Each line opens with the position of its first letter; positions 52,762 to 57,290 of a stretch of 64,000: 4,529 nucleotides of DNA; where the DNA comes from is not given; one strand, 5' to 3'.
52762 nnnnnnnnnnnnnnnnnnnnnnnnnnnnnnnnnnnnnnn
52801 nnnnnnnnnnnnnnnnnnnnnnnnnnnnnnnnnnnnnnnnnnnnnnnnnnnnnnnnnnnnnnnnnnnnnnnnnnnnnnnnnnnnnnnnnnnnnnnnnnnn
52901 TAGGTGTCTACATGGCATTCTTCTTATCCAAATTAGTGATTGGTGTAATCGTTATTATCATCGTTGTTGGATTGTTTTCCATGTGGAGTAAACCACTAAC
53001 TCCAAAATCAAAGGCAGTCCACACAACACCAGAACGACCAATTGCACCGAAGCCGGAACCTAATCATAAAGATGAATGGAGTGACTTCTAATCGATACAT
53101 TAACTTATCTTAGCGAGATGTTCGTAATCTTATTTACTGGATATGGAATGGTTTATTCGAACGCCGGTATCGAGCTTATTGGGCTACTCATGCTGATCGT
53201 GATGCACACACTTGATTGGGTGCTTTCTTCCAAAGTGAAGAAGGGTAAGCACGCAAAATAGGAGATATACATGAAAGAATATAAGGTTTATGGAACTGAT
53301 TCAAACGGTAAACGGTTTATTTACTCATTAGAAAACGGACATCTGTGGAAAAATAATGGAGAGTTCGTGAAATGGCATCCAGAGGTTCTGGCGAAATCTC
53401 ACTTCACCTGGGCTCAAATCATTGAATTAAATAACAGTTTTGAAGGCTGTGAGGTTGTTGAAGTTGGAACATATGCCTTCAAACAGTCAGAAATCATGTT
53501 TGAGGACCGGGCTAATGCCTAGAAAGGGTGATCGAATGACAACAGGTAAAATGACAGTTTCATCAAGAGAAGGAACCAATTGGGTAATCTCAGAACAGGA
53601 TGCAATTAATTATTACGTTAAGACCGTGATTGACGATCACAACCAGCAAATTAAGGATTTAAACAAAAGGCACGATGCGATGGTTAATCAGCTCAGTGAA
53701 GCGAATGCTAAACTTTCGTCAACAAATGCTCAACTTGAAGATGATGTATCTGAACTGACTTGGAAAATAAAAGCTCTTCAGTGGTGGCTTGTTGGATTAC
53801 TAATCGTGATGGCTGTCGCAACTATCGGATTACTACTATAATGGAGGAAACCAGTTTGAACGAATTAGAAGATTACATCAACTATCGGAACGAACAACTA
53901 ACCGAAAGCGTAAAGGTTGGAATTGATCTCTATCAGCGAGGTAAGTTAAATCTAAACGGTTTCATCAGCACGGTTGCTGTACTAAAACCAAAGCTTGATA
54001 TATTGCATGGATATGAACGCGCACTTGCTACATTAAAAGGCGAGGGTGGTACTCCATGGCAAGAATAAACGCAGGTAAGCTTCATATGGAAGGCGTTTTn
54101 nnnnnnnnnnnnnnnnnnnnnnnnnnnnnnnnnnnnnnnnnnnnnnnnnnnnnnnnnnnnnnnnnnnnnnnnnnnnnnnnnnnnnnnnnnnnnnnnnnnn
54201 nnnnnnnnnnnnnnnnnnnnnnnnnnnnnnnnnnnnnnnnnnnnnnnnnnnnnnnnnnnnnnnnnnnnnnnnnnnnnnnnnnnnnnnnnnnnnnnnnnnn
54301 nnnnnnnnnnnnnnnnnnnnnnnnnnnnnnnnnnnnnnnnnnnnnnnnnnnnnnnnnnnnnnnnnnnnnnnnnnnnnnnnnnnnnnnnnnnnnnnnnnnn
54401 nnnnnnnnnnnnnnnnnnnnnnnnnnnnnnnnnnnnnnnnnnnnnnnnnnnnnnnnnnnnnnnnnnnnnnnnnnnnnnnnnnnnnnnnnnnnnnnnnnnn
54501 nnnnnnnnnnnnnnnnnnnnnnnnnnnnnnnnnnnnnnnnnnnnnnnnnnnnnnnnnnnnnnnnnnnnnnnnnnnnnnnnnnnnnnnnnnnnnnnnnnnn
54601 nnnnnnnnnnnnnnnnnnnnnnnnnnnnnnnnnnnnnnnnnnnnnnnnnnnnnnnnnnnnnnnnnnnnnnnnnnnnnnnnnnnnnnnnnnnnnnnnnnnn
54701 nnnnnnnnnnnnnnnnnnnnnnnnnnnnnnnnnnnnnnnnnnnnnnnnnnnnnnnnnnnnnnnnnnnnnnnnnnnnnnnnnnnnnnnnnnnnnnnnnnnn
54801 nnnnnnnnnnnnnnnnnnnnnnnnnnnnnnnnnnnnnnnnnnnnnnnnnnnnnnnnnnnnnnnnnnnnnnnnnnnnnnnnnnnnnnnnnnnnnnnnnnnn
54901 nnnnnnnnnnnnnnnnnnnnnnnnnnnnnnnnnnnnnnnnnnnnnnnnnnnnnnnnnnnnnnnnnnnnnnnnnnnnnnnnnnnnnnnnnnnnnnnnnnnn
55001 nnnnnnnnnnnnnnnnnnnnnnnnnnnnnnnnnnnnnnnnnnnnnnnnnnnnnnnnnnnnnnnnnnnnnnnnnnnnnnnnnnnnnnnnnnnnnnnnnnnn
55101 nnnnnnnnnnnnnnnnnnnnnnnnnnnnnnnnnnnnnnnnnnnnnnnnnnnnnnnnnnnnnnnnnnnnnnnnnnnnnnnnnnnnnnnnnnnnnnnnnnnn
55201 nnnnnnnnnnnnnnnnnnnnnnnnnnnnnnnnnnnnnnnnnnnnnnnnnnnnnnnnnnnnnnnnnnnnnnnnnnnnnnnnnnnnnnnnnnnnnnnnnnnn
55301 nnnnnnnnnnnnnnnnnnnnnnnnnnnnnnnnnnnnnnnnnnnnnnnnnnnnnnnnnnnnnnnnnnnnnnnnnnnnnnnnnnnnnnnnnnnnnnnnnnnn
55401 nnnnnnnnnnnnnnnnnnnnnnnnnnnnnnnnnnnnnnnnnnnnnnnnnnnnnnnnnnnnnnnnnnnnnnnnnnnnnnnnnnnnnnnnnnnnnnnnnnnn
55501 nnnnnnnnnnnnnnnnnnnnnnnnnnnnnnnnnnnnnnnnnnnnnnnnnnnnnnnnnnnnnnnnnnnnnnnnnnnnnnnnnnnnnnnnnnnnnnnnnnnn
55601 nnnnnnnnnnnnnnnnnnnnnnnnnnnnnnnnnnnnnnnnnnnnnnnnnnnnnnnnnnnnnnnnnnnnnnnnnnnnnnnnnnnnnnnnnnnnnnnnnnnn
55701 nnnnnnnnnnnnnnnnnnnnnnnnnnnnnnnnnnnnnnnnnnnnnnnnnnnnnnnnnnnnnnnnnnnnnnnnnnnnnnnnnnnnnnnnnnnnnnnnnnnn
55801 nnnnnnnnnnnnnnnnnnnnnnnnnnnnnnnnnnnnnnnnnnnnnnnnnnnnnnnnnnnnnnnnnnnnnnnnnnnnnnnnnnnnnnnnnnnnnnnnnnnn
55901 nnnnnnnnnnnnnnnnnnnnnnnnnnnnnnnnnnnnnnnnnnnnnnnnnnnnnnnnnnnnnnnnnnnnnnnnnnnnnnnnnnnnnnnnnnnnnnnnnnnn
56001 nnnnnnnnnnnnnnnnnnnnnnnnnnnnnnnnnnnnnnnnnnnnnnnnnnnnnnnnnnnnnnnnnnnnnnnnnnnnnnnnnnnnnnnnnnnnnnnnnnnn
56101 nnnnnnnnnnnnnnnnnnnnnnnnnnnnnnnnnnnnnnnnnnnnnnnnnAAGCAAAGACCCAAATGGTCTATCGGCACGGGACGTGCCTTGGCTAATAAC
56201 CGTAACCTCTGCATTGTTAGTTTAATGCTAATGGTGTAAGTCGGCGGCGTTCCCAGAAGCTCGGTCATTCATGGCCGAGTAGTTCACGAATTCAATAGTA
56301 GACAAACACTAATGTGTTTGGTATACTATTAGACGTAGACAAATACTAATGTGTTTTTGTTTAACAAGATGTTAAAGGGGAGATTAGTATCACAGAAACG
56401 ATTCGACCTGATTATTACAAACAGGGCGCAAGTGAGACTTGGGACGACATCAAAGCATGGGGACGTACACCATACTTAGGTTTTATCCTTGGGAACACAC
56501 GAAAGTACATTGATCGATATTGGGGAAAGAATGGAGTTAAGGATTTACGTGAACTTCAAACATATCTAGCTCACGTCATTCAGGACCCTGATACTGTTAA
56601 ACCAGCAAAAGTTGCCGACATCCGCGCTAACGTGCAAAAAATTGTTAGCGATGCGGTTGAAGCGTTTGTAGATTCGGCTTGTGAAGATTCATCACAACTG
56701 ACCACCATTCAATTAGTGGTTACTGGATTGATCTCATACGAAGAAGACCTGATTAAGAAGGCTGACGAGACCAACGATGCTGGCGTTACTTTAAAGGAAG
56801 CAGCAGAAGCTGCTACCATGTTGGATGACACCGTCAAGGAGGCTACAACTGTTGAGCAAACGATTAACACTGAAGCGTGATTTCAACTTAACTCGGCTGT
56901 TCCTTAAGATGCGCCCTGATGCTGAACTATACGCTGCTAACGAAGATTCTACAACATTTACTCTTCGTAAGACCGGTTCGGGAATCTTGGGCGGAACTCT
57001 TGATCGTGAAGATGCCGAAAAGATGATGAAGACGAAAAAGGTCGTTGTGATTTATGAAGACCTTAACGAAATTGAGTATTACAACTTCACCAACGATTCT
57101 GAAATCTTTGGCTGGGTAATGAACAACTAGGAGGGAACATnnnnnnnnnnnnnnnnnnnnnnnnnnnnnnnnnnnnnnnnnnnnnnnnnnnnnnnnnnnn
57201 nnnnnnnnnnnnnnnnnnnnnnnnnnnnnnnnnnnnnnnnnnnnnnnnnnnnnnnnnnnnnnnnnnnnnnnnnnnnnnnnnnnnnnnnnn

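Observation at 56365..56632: Second case of a conserved N-terminal region without a canonical start: DUF3310-like gene with SD + 6 nt + ATC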

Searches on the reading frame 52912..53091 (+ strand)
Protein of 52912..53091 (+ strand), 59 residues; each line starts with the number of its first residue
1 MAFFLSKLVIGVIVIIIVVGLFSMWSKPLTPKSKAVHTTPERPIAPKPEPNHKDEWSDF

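Call 55: find_encoding_contigs(protein=window:52912-53091:+, flank=4000, max_places=10)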
Protein window:52912-53091:+ (59 aa): 1 contig read that carries it; 1 place shown.
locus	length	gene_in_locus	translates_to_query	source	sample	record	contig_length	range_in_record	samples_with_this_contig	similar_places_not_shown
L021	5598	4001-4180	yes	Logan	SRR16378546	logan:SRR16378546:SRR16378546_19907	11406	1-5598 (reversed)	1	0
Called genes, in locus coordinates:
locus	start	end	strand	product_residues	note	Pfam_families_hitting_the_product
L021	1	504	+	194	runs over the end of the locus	PF05014:Nuc_deoxyrib_tr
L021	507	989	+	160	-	PF05014:Nuc_deoxyrib_tr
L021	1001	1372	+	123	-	-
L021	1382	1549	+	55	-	-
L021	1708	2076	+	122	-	-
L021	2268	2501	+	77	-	-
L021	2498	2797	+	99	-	-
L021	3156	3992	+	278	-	PF01145:Band_7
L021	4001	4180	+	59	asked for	-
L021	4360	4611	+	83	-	-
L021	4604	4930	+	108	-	-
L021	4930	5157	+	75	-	-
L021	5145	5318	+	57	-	-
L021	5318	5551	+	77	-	-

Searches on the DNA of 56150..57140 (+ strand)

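Call 4: search_dna_similar(query=window:56150-57140:+, collection=phages, mode=near, max_rows=30)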
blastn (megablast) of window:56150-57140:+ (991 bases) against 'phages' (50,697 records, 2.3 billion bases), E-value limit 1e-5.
No match.
